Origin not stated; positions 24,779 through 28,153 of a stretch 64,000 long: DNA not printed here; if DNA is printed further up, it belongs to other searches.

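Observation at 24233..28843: Minus-strand module: GT2, a 1024-aa polytopic membrane protein, and a TM-less DPM1-like synthase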

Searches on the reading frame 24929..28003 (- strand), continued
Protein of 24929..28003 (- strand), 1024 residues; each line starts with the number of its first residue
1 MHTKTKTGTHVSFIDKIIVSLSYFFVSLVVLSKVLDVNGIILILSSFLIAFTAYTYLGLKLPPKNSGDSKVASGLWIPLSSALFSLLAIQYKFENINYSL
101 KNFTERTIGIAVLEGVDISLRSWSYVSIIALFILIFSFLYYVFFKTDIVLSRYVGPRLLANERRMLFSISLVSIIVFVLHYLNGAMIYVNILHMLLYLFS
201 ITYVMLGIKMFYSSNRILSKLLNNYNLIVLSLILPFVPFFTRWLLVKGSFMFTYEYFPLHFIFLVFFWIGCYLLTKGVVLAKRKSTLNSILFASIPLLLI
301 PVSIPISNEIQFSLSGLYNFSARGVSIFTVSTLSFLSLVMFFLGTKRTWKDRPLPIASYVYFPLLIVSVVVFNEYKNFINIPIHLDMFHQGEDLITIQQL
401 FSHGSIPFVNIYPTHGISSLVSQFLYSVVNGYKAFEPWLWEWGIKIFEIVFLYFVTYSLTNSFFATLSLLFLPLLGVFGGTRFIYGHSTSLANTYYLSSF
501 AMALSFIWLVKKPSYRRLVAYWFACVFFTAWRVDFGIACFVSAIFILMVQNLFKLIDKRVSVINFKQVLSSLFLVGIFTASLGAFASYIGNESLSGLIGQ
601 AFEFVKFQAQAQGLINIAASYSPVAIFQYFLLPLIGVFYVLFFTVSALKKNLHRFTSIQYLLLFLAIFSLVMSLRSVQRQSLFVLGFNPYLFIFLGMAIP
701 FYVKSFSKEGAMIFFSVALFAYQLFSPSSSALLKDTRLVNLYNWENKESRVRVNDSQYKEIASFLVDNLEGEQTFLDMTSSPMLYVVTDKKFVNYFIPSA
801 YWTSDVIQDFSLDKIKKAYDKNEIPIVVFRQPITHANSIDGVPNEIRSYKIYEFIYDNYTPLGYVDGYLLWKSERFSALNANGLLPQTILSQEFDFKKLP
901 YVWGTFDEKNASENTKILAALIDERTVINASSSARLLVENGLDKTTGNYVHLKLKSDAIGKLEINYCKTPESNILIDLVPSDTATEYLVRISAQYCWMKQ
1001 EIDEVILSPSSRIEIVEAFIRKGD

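Call 53: find_encoding_contigs(protein=P0003, flank=6000, max_places=1)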
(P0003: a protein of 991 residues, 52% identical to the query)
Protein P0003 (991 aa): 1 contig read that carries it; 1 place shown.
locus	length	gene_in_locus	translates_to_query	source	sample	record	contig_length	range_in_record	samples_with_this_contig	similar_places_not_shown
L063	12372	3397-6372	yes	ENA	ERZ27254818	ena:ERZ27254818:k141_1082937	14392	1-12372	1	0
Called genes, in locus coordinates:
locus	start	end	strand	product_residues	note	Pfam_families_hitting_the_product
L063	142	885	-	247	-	PF08241:Methyltransf_11 (weak)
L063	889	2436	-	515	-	PF13231:PMT_2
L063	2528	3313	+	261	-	PF00535:Glycos_transf_2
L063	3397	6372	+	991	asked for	-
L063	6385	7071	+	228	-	PF00535:Glycos_transf_2 (weak)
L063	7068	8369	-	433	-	-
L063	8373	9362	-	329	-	-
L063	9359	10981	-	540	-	-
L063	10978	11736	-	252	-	PF01209:Ubie_methyltran, PF13489:Methyltransf_23, PF02390:Methyltransf_4 (faint), PF13847:Methyltransf_31, PF08241:Methyltransf_11, PF08242:Methyltransf_12, PF13649:Methyltransf_25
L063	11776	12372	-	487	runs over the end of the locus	-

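Call 54: find_encoding_contigs(protein=P0004, flank=6000, max_places=1)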
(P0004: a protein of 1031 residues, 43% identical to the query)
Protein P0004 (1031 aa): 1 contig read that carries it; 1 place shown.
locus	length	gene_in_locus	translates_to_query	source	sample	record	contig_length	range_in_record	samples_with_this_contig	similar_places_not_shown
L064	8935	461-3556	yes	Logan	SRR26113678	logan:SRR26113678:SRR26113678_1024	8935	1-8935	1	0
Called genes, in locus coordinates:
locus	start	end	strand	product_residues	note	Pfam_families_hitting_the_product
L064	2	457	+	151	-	?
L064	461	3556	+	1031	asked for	-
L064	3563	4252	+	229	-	PF00535:Glycos_transf_2 (weak)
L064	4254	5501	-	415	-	-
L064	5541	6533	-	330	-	-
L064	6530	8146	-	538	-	-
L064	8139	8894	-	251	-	PF01209:Ubie_methyltran, PF00398:RrnaAD (weak), PF13489:Methyltransf_23, PF05175:MTS, PF13847:Methyltransf_31, PF08241:Methyltransf_11, PF08242:Methyltransf_12, PF13649:Methyltransf_25, +1 more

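Call 55: find_encoding_contigs(protein=P0007, flank=6000, max_places=1)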
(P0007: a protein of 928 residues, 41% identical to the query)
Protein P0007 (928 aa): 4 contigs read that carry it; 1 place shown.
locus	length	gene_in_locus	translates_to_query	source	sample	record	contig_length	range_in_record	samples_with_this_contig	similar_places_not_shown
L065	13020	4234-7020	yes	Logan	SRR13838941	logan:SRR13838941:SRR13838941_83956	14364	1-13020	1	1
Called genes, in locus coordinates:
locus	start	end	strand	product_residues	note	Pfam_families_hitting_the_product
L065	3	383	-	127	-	?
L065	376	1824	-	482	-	PF13231:PMT_2 (weak)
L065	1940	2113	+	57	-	-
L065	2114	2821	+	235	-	-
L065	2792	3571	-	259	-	PF00483:NTP_transferase, PF12804:NTP_transf_3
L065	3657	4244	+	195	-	PF01380:SIS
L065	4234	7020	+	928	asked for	-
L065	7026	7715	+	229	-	PF00535:Glycos_transf_2 (weak)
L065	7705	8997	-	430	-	-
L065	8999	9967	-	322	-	-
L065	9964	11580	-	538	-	-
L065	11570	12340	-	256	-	PF01209:Ubie_methyltran, PF00398:RrnaAD, PF05401:NodS (weak), PF13489:Methyltransf_23, PF13847:Methyltransf_31, PF08241:Methyltransf_11, PF08242:Methyltransf_12, PF13649:Methyltransf_25, +2 more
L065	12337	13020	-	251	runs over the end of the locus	PF01209:Ubie_methyltran, PF05175:MTS (weak), PF13489:Methyltransf_23, PF13847:Methyltransf_31, PF08241:Methyltransf_11, PF08242:Methyltransf_12, PF13649:Methyltransf_25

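Call 56: find_encoding_contigs(protein=P0002, flank=6000, max_places=1)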
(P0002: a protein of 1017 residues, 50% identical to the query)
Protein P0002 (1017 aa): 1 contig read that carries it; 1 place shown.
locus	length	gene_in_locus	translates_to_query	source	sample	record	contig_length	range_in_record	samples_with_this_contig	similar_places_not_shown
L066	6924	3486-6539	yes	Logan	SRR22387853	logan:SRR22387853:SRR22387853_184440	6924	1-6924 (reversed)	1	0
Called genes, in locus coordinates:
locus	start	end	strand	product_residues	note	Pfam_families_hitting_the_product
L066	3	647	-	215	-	?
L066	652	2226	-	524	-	PF13231:PMT_2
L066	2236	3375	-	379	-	PF03214:RGP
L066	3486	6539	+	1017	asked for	-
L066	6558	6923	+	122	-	?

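Call 78: list_cluster_members(proteins=[window:24929-28003:-, window:24233-24922:-, window:28901-30394:+])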
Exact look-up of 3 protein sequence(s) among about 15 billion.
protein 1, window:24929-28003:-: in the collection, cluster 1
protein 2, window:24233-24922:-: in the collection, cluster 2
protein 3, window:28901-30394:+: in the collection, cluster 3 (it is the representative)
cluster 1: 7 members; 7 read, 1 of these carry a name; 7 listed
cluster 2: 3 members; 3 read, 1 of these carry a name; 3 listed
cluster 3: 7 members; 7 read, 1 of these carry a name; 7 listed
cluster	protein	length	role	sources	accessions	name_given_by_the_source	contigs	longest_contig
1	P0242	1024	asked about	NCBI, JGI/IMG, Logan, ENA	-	hypothetical protein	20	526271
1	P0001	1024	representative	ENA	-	-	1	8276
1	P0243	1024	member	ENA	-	-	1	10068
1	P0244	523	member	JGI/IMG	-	-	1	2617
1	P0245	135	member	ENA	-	-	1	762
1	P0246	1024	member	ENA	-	-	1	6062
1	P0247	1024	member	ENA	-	-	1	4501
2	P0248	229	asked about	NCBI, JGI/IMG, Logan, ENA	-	glycosyltransferase involved in cell wall biosynthesis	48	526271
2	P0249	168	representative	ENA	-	-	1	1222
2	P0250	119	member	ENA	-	-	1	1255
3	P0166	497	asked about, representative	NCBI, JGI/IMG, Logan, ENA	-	hypothetical protein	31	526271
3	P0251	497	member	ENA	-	-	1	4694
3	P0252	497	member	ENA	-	-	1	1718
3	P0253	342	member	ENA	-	-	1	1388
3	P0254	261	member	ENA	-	-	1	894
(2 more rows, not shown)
